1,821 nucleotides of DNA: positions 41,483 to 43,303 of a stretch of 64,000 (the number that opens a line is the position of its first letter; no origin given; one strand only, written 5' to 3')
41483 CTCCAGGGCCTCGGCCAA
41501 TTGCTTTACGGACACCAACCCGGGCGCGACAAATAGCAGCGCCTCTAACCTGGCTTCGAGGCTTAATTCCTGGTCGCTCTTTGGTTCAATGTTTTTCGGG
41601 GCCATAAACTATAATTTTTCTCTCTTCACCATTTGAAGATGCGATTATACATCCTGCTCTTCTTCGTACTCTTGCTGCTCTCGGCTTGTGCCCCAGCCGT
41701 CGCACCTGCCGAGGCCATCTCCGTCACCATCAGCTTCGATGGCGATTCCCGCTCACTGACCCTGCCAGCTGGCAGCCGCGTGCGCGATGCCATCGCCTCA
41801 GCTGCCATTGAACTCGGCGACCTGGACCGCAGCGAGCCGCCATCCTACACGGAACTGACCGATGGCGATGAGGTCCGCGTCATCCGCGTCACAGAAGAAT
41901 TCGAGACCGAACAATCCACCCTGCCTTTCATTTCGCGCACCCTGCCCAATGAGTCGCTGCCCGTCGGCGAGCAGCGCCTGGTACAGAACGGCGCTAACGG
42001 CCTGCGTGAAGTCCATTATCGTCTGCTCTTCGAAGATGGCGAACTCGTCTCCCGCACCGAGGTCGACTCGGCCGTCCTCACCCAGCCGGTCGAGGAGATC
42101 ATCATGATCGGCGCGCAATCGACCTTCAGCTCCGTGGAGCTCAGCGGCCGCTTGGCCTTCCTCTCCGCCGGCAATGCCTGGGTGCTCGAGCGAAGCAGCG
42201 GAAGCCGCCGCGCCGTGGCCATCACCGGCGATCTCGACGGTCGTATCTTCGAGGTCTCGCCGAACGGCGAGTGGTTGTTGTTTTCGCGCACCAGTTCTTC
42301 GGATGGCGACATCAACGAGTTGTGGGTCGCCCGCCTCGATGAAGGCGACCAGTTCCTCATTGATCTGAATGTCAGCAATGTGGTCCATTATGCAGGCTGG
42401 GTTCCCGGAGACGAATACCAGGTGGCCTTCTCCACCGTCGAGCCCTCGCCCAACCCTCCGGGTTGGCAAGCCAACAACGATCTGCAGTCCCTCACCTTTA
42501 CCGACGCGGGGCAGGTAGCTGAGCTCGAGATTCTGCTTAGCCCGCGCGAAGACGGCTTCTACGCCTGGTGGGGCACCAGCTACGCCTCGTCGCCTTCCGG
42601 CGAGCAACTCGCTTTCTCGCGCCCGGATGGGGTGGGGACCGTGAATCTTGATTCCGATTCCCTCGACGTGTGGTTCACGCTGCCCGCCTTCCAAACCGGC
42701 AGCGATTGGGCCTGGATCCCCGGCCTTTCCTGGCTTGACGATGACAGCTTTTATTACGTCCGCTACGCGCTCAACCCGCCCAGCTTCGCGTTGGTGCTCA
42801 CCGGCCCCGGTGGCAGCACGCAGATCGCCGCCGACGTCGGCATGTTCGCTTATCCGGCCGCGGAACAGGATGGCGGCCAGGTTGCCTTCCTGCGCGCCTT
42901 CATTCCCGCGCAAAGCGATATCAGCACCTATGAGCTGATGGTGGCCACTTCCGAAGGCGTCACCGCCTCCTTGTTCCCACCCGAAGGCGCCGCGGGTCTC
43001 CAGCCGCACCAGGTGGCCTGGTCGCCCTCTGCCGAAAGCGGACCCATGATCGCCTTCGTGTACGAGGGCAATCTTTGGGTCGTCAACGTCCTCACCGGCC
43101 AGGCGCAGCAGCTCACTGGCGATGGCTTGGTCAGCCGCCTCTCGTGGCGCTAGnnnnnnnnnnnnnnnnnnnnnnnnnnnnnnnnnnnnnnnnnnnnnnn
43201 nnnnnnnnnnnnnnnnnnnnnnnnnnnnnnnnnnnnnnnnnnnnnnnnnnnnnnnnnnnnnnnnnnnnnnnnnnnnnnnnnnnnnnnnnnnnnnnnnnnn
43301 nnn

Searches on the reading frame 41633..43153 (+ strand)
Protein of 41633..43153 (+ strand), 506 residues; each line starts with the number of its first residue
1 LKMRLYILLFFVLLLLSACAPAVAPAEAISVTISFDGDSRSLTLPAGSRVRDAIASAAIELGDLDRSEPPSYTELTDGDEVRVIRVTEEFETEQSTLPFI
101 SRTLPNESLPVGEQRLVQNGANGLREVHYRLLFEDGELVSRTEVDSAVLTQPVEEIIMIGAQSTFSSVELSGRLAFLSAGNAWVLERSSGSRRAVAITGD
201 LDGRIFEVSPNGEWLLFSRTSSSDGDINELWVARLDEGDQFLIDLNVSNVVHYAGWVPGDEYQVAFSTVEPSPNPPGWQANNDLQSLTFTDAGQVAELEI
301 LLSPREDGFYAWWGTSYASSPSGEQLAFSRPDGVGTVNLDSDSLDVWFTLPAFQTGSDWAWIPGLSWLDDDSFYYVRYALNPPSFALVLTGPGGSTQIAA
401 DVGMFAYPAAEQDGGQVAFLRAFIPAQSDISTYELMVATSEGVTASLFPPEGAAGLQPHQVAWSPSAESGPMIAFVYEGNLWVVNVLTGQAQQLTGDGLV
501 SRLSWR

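Call 11: search_protein_families(library=pfam, proteins=[window:41633-43153:+], max_evalue=0.01)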
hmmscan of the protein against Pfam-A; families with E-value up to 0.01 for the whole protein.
window:41633-43153:+ (506 aa): 3 families
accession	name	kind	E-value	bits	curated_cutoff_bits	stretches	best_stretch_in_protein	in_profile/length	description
PF07501.17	G5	-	3.5e-17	62.8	23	1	91-161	4-74/75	G5 domain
PF00930.27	DPPIV_N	-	3.4e-05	23.2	22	1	461-498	48-82/354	Dipeptidyl peptidase IV (DPP IV) N-terminal region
PF03990.20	DUF348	-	0.00095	19.3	24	1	31-66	1-35/41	G5-linked-Ubiquitin-like domain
